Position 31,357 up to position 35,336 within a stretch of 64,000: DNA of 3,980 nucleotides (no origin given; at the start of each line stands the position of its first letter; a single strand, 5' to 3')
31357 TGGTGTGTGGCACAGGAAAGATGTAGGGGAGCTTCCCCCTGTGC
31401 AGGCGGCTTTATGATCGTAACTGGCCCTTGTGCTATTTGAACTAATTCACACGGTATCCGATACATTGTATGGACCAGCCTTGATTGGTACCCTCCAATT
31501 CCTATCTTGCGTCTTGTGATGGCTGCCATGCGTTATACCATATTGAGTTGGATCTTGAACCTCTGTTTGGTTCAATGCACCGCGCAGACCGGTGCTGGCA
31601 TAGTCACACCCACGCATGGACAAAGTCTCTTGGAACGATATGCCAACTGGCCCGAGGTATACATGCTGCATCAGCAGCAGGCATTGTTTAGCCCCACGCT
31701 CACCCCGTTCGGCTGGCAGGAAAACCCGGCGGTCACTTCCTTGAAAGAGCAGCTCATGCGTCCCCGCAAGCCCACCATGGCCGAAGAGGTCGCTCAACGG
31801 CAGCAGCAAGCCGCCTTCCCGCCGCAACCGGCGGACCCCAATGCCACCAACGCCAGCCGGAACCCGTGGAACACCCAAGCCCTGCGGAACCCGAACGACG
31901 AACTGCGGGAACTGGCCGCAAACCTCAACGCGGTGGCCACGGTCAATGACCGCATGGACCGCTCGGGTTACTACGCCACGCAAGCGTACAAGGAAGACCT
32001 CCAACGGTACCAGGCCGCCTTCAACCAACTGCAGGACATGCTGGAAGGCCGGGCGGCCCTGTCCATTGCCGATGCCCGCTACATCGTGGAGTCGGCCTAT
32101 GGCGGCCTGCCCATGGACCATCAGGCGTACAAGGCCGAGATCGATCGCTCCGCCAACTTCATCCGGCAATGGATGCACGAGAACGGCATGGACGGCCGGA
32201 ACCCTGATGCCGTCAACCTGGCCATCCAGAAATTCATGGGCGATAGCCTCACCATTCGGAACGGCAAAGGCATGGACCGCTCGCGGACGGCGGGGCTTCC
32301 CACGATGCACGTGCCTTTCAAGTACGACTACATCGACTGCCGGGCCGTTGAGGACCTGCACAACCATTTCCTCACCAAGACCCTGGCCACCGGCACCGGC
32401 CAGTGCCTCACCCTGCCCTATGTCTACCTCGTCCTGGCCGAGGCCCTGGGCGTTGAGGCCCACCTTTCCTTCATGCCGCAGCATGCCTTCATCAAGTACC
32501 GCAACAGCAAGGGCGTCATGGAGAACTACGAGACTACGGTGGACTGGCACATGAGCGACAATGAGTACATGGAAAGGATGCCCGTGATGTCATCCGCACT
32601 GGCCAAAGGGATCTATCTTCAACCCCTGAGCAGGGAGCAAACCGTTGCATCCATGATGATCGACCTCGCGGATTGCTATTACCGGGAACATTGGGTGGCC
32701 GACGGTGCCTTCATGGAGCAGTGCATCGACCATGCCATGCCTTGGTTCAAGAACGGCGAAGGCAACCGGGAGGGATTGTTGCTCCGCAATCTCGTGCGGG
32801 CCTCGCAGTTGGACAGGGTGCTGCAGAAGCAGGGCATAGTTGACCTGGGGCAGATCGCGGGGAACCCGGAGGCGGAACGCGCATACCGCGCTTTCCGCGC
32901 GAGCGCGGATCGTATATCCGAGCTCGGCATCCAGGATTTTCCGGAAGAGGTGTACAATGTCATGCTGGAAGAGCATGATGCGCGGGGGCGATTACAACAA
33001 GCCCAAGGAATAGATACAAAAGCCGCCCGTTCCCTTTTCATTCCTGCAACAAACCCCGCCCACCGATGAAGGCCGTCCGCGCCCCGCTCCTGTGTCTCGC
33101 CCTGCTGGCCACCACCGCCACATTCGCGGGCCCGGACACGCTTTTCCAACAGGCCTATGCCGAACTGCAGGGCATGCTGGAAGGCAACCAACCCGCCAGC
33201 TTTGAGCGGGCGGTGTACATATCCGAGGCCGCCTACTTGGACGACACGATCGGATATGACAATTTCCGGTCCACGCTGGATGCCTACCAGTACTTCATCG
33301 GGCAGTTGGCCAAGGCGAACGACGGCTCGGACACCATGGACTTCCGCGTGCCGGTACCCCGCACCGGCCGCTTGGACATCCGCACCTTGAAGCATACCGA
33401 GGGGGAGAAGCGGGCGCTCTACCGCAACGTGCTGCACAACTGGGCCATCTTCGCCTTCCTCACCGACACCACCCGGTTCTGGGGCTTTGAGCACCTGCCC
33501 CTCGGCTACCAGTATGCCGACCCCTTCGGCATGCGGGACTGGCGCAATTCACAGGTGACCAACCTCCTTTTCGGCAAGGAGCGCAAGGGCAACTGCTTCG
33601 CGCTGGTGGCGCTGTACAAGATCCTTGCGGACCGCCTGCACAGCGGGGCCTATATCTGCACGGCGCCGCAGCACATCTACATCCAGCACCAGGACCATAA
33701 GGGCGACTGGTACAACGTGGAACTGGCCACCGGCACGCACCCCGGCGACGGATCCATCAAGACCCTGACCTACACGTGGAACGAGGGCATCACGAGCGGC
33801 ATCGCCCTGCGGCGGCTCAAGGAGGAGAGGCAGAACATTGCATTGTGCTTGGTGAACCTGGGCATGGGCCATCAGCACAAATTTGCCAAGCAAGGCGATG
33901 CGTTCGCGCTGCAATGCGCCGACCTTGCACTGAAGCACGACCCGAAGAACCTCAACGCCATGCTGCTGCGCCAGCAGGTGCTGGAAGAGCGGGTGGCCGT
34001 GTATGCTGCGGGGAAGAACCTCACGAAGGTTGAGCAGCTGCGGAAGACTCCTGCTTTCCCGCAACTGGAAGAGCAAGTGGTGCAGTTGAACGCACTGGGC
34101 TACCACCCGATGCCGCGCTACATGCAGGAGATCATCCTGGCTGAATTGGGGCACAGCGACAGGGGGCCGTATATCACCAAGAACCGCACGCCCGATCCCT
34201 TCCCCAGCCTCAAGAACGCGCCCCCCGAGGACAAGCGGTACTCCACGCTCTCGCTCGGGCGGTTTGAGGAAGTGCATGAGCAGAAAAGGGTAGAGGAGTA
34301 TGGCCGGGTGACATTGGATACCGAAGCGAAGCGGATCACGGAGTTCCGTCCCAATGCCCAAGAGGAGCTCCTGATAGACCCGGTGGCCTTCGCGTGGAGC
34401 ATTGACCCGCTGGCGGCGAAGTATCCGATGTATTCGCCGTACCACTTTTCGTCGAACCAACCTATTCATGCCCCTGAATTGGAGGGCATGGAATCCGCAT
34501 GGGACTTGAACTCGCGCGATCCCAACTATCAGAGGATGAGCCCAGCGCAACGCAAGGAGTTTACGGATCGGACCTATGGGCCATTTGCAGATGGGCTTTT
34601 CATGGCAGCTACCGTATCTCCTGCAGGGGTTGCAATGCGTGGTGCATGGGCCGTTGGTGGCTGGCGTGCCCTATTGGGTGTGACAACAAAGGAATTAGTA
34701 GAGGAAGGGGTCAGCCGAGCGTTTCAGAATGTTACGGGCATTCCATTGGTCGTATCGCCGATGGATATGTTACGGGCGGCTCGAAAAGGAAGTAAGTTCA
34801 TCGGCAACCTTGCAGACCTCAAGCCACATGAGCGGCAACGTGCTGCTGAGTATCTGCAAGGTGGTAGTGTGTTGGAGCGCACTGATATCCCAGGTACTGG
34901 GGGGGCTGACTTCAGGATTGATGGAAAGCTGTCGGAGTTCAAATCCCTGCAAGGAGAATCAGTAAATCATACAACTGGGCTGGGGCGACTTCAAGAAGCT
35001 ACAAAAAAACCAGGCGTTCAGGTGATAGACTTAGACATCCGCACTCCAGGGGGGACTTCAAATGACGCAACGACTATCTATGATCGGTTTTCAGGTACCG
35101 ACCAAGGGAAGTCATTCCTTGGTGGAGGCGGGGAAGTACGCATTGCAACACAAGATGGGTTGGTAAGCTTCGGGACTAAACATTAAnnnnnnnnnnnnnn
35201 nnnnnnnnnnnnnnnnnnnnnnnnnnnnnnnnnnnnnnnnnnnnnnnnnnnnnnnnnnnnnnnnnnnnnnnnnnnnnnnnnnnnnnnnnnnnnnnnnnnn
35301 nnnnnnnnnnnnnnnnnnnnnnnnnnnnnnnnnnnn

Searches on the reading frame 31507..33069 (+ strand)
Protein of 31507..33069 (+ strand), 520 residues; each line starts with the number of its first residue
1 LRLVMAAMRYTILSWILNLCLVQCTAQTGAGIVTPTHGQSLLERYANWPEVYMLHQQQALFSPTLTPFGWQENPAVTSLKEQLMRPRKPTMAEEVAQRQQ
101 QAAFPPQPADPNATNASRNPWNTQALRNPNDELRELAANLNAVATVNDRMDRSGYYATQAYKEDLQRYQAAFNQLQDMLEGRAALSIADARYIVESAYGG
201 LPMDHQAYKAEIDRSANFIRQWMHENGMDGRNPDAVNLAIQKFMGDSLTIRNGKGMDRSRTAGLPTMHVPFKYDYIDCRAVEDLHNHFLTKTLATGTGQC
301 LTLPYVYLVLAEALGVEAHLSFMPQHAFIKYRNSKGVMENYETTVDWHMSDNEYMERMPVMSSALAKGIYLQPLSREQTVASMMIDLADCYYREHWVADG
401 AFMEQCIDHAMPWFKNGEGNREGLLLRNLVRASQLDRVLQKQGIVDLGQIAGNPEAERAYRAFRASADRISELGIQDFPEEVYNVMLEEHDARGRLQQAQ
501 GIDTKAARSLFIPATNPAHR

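Call 4: search_protein_families(library=pfam, max_evalue=1, proteins=[window:31507-33069:+])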
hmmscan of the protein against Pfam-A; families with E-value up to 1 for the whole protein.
window:31507-33069:+ (520 aa): 3 families
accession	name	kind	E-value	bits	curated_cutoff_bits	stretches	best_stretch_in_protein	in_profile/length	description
PF13369.12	Transglut_core2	-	9.2e-07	28.9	23.5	1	281-335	48-102/155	Transglutaminase-like superfamily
PF24430.1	DUF7553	-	0.098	13.6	27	1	130-195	25-80/85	Family of unknown function (DUF7553)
PF06416.18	T3SS_NleG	-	0.26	11.7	25.3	1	370-394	81-105/113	Effector protein NleG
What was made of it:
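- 31507..33069 (+): Stand-alone transglutaminase-like paralogue (520 aa) immediately upstream. This is context, not part of the toxin/immunity pair. Pfam Transglut_core2 at E 9e-7, above threshold (call 4).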

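Call 5: search_protein_families(library=ncbifam, max_evalue=1, proteins=[window:31507-33069:+])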
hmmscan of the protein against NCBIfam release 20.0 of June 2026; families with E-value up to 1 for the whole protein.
window:31507-33069:+ (520 aa): 2 families
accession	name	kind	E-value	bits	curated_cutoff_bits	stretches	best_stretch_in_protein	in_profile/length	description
NF009178.0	PRK12526.1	equivalog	0.053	13.1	301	1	352-387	153-188/211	RNA polymerase sigma factor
NF058533.1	antiphage_ProA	equivalog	0.11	9.7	1500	0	292-331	196-235/1903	anti-phage protein ProA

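Call 8: search_protein_families(library=padloc, max_evalue=1, proteins=[window:31507-33069:+])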
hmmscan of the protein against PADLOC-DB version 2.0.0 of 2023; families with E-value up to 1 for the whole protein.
window:31507-33069:+ (520 aa): 0 families

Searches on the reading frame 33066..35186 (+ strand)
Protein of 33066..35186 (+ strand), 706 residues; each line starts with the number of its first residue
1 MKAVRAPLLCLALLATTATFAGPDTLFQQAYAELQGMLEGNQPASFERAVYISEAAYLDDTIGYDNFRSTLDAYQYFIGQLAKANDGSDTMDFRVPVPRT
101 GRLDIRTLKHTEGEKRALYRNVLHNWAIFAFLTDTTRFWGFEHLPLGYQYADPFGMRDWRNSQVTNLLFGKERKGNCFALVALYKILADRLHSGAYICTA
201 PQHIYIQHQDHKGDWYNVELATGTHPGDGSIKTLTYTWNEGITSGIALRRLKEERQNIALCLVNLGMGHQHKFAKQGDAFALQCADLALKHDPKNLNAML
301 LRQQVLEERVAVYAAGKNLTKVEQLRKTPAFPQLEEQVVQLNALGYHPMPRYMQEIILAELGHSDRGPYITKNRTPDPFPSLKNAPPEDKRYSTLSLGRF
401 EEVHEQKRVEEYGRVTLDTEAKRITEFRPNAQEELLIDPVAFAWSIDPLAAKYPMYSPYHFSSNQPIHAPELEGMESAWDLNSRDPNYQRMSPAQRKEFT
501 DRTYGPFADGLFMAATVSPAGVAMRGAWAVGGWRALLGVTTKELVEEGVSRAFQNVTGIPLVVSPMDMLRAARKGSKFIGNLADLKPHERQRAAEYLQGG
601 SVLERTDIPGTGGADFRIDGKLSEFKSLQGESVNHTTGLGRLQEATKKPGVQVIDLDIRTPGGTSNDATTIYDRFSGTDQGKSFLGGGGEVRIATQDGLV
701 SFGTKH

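Call 4: search_protein_families(library=pfam, max_evalue=1, proteins=[window:33066-35186:+])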
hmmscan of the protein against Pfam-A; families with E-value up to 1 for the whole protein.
window:33066-35186:+ (706 aa): 3 families
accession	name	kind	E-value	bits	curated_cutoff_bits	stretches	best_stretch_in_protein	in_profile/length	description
PF18451.7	CdiA_C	-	0.014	16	26.6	1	614-671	3-57/81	Contact-dependent growth inhibition CdiA C-terminal domain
PF25145.1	NfeD1b_N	-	0.03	14.3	40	0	643-679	24-59/189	NfeD1b, N-terminal domain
PF14853.12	Fis1_TPR_C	-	0.25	12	25.3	1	281-305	20-44/53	Fis1 C-terminal tetratricopeptide repeat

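Call 5: search_protein_families(library=ncbifam, max_evalue=1, proteins=[window:33066-35186:+])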
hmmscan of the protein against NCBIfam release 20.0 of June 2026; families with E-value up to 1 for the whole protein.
window:33066-35186:+ (706 aa): 0 families

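Call 8: search_protein_families(library=padloc, max_evalue=1, proteins=[window:33066-35186:+])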
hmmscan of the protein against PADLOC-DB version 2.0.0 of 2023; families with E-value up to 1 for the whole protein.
window:33066-35186:+ (706 aa): 0 families

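Call 100: list_cluster_members(proteins=[window:33066-35183:+, window:35190-35429:+, window:35509-35787:+, window:31507-33066:+, window:29216-30304:+, P0003, P0183])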
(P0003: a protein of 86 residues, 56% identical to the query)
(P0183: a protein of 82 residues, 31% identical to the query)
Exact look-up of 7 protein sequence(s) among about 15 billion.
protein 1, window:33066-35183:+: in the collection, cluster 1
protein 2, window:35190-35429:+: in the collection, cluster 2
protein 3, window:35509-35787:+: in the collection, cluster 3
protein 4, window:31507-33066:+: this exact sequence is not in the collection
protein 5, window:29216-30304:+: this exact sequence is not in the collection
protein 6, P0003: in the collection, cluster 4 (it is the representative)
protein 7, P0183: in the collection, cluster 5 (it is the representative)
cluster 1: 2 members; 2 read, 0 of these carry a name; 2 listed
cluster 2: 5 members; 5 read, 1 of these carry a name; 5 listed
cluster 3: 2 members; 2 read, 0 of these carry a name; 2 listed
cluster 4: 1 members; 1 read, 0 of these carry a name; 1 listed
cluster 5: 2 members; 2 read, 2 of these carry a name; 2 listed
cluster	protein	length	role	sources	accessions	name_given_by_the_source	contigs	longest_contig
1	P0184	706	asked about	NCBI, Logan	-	-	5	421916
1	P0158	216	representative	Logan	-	-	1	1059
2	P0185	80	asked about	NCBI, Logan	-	-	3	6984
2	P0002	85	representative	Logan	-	-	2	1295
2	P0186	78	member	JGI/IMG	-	hypothetical protein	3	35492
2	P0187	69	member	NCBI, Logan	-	-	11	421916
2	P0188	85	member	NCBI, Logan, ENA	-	-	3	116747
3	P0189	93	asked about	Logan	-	-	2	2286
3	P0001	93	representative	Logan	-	-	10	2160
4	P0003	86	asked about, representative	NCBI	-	-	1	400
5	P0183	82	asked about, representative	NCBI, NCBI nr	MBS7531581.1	hypothetical protein IC619_013925 [Hazenella sp. IB182353] | hypothetical protein [Polycladospora coralii]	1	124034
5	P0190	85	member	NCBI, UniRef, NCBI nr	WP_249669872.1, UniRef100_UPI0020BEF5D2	hypothetical protein [Polycladospora coralii] | hypothetical protein n=1 Tax=Polycladospora coralii TaxID=2771432 RepID=UPI0020BEF5D2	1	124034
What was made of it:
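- On Any catalogued immunity, zinc-ribbon or rubredoxin family (Pfam, NCBIfam, PADLOC, PHROGs): RefSeq names a member 'hypothetical protein' (call 100).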

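Call 101: find_encoding_contigs(protein=P0190, flank=6000, max_places=2)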
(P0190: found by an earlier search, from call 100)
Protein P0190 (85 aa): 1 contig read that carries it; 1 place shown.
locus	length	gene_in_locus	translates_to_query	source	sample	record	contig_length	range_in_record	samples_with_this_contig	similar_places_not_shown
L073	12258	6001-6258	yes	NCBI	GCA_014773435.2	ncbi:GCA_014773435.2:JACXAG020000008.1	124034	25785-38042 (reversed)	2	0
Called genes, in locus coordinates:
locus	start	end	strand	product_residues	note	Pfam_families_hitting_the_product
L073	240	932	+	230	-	-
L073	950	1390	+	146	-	-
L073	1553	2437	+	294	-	-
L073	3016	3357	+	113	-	-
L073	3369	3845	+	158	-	-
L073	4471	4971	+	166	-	-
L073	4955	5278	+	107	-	-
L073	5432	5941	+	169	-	-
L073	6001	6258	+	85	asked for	-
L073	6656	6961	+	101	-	-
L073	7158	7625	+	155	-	-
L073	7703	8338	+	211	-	PF14124:DUF4291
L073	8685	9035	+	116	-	-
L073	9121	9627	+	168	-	PF11033:ComJ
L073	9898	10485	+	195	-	-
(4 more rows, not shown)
